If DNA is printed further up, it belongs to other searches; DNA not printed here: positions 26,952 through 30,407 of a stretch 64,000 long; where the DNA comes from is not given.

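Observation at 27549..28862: Ala1-type (KlbA-like) intein with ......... homing endonuclease inside the pilus ATPase His-box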

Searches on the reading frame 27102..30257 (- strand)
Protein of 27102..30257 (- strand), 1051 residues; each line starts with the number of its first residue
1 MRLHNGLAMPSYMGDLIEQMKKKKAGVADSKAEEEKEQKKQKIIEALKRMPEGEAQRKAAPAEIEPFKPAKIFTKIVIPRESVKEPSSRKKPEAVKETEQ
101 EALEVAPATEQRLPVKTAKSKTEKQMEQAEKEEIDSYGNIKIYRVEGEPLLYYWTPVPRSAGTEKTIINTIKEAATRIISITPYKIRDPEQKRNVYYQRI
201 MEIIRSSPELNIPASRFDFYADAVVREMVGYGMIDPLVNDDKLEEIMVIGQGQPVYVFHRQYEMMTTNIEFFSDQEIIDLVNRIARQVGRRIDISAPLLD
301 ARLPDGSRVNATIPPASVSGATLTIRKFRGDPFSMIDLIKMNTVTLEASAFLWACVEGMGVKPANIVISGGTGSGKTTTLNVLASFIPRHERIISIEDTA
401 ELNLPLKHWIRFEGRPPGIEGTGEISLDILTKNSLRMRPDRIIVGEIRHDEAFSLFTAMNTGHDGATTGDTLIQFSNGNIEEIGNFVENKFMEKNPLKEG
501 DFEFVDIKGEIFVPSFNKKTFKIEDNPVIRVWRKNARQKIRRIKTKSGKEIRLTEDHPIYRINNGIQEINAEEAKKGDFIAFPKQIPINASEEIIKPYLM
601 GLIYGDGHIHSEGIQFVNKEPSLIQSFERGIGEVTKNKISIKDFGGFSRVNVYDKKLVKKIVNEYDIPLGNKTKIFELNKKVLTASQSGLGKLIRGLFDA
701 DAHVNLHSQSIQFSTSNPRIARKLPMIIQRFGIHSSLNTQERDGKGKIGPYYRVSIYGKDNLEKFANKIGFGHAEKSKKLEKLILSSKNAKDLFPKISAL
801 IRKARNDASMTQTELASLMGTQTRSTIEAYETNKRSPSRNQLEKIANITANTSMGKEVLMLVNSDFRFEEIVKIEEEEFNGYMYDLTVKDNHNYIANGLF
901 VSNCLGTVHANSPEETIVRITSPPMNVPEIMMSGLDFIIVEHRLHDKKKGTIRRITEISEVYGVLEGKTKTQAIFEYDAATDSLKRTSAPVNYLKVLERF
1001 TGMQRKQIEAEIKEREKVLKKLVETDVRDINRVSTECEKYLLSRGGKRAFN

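Call 5: search_protein_families(library=pfam, proteins=[window:27102-30257:-], max_evalue=1)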
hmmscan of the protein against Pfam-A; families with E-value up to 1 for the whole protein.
window:27102-30257:- (1051 aa): 20 families
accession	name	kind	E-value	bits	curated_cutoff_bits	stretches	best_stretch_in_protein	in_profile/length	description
PF00437.27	T2SSE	-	3.6e-39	134.9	24.9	1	232-468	6-242/370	Type II/IV secretion system protein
PF14890.11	Intein_splicing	-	4.2e-25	88.8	35.8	1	488-903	17-155/155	Intein splicing domain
PF14528.11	LAGLIDADG_3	-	5.6e-18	65.4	22.5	1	693-770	6-82/82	LAGLIDADG-like domain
PF01381.28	HTH_3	-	8.2e-09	35.8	23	1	801-848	1-47/55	Helix-turn-helix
PF12844.13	HTH_19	-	1.5e-05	25.2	30.2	1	800-848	3-50/64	Helix-turn-helix domain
PF13560.12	HTH_31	-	4.2e-05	24.2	27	1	799-848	4-53/64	Helix-turn-helix domain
PF05204.19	Hom_end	-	0.0022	18.5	21.1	1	694-777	18-105/110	Homing endonuclease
PF00005.33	ABC_tran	-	0.0037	18.3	25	1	365-397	13-45/137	ABC transporter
PF01580.24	FtsK_SpoIIIE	-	0.0045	16.9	24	1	363-383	39-59/221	FtsK/SpoIIIE family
PF10298.14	WhiA_N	-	0.0071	16.8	23.4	1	704-770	20-84/86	WhiA N-terminal LAGLIDADG-like domain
PF06414.18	Zeta_toxin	-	0.0086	16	22.3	1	362-397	15-50/199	Zeta toxin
PF13521.12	AAA_28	-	0.032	14.9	27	1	366-385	2-21/164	AAA domain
PF13245.12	AAA_19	-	0.032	14.8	25.1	1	361-389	9-37/134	AAA domain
PF13191.12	AAA_16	-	0.034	15.1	32.6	1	363-410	24-70/167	AAA ATPase domain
PF20720.3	nSTAND3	-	0.06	13.5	27.2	1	366-402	20-57/155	Novel STAND NTPase 3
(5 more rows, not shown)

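Call 50: find_encoding_contigs(protein=window:27105-30233:-, flank=2000, max_places=3)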
Protein window:27105-30233:- (1043 aa): no gene with exactly this product is on record in the collection.

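Call 51: find_encoding_contigs(protein=window:27105-30257:-, flank=2000, max_places=3)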
Protein window:27105-30257:- (1051 aa): 17 contigs read that carry it; 3 places shown.
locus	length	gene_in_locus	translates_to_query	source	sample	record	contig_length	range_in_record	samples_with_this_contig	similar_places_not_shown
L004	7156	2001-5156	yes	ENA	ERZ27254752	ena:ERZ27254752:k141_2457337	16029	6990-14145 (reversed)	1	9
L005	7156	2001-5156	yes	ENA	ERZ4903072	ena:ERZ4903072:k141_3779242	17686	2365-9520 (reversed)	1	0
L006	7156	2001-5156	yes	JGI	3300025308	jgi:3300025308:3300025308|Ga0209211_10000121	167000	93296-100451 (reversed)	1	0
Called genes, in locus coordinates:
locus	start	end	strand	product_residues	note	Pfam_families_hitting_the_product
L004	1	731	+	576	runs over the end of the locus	PF07973:tRNA_SAD, PF00587:tRNA-synt_2b, PF03129:HGTP_anticodon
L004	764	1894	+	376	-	PF24400:DUF7544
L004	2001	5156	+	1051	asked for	PF00437:T2SSE, PF14890:Intein_splicing, PF14528:LAGLIDADG_3, PF01381:HTH_3, PF12844:HTH_19 (faint)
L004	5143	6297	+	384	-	PF00482:T2SSF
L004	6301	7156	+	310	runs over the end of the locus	PF00482:T2SSF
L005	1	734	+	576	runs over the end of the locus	PF07973:tRNA_SAD, PF00587:tRNA-synt_2b, PF03129:HGTP_anticodon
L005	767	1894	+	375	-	PF24400:DUF7544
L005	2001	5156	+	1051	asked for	PF00437:T2SSE, PF14890:Intein_splicing, PF14528:LAGLIDADG_3, PF01381:HTH_3, PF12844:HTH_19 (faint)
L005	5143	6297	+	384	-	PF00482:T2SSF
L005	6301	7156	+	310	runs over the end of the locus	PF00482:T2SSF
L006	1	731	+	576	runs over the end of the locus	PF07973:tRNA_SAD, PF00587:tRNA-synt_2b, PF03129:HGTP_anticodon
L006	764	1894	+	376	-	PF24400:DUF7544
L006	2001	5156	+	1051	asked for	PF00437:T2SSE, PF14890:Intein_splicing, PF14528:LAGLIDADG_3, PF01381:HTH_3, PF12844:HTH_19 (faint)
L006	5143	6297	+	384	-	PF00482:T2SSF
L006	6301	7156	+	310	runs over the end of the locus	PF00482:T2SSF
